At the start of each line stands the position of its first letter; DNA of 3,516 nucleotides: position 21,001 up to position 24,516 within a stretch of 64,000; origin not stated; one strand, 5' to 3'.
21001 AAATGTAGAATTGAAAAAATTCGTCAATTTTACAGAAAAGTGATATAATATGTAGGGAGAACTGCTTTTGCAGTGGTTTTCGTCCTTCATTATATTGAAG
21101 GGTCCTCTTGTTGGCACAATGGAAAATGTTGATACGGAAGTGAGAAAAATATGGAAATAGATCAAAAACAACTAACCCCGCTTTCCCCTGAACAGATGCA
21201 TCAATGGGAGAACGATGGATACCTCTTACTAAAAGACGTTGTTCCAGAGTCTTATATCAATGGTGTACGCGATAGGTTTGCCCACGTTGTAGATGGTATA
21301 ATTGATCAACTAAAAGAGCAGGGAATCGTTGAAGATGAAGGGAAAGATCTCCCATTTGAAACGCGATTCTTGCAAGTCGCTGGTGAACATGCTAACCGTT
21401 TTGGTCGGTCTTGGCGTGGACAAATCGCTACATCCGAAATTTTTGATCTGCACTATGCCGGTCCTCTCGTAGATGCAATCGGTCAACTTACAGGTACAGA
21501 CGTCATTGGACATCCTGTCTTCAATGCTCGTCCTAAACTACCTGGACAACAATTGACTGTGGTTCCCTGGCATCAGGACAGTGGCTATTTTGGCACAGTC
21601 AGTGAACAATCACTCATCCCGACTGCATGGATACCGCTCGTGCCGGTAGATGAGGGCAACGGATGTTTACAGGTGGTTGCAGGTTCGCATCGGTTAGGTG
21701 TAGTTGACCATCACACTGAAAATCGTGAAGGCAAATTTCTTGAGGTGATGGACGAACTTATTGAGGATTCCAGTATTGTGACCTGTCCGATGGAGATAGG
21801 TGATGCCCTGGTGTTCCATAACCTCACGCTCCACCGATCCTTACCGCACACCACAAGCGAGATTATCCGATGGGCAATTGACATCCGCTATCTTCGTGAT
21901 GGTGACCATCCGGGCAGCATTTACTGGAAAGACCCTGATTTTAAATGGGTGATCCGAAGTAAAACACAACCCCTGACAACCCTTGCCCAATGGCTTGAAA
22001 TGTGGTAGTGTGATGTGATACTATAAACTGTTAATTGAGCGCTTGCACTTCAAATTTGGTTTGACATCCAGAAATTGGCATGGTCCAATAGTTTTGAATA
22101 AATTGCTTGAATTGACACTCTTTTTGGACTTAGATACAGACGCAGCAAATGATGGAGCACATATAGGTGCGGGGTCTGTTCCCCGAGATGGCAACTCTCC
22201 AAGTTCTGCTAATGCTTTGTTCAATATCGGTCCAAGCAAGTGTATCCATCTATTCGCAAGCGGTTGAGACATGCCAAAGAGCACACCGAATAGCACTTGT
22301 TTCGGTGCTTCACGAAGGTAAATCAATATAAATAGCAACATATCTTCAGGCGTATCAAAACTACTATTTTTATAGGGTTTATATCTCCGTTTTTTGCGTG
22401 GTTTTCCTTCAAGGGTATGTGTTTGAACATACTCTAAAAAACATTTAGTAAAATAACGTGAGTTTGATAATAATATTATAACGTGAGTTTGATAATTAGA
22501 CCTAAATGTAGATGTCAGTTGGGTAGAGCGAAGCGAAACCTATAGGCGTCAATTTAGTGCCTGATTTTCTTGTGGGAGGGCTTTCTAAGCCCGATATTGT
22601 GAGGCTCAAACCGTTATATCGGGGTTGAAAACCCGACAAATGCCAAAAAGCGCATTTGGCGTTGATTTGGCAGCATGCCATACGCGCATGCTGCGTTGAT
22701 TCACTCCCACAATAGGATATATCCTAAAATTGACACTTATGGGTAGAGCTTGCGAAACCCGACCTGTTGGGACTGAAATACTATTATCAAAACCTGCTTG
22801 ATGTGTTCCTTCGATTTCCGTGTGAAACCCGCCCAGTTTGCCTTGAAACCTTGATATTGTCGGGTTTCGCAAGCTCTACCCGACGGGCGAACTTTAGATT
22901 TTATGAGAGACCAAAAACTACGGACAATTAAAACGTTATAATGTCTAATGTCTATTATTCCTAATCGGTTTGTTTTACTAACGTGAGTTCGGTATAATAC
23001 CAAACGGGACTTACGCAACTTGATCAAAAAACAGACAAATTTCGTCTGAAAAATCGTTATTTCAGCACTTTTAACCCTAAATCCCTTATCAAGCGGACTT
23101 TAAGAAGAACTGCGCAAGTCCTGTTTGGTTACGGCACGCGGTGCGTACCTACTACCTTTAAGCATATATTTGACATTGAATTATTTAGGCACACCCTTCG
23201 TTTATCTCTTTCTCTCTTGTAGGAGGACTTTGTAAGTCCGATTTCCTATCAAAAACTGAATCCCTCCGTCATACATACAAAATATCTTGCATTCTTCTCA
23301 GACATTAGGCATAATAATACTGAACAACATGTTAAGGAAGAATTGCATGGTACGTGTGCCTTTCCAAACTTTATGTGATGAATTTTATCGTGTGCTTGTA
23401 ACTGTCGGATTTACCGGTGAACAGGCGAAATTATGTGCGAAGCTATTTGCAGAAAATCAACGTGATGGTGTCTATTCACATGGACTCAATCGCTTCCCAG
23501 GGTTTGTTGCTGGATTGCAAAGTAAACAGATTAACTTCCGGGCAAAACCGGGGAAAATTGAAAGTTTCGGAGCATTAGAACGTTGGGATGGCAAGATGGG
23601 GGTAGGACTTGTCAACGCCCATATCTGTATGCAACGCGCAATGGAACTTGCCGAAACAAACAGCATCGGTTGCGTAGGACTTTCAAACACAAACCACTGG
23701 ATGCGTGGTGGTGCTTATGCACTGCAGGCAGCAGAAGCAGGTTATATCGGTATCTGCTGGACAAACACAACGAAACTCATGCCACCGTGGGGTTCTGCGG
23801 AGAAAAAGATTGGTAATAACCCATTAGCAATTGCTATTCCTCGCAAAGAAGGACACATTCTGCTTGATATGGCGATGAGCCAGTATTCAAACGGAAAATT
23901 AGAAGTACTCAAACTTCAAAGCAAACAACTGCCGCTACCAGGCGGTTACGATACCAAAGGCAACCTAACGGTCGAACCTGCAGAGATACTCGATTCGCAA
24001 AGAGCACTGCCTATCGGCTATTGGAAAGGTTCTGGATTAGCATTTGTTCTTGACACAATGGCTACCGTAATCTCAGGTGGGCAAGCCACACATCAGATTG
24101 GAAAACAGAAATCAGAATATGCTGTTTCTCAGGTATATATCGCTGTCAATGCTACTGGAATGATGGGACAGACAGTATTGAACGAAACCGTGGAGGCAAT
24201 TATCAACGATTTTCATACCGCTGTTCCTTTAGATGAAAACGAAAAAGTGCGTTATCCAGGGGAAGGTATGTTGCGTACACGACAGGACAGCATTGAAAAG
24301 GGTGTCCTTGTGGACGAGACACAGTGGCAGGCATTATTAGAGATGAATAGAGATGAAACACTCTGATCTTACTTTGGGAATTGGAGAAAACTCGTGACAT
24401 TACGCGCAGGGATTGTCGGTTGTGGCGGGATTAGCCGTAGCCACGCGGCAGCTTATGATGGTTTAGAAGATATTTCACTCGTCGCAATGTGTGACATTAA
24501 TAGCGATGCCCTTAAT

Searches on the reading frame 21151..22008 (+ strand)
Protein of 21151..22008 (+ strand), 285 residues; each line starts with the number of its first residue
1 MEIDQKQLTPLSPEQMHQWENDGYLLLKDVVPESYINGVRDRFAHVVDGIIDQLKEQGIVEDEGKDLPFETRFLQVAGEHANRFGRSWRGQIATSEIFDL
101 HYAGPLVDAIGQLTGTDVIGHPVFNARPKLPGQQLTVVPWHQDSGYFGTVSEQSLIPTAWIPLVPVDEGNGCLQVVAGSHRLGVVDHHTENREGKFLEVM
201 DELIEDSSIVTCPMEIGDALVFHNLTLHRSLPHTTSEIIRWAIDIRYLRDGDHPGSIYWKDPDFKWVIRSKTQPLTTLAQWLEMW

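Call 19: search_protein_families(library=pfam, proteins=[window:21151-22008:+])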
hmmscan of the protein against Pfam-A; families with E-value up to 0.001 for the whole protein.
window:21151-22008:+ (285 aa): 1 family
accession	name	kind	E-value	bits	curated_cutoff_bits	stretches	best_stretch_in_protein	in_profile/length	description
PF05721.19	PhyH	-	1.5e-25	91.2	22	1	19-237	1-209/213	Phytanoyl-CoA dioxygenase (PhyH)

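Call 73: find_encoding_contigs(protein=window:21151-22008:+, flank=2500, max_places=10)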
Protein window:21151-22008:+ (285 aa): 2 contigs read that carry it; 1 place shown.
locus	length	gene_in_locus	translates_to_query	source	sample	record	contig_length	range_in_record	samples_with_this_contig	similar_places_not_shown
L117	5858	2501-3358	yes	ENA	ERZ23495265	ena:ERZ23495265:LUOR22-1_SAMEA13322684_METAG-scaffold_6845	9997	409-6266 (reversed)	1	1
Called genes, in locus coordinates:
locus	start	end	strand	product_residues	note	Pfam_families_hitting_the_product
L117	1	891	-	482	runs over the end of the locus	PF00884:Sulfatase, PF16347:SGSH_C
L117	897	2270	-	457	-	PF20254:DMFA2_C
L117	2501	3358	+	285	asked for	PF05721:PhyH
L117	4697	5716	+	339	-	PF02615:Ldh_2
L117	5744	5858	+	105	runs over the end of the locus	PF01408:GFO_IDH_MocA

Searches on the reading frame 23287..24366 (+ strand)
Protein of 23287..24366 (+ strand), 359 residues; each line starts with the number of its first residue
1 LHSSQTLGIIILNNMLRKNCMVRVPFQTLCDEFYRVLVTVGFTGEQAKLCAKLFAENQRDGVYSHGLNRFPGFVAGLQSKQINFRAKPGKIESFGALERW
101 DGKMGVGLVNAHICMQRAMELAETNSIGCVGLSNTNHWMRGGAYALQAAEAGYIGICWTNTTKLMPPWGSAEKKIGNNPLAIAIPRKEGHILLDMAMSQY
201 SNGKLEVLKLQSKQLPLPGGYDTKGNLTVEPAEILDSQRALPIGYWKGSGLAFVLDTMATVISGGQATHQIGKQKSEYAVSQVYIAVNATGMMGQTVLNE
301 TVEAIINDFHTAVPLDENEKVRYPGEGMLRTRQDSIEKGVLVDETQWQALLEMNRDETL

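Call 19: search_protein_families(library=pfam, proteins=[window:23287-24366:+])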
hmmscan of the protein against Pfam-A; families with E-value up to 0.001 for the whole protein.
window:23287-24366:+ (359 aa): 1 family
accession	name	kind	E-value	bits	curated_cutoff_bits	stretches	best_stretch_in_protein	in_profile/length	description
PF02615.19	Ldh_2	-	4.1e-101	338.9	38.8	1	25-350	2-332/333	Malate/L-lactate dehydrogenase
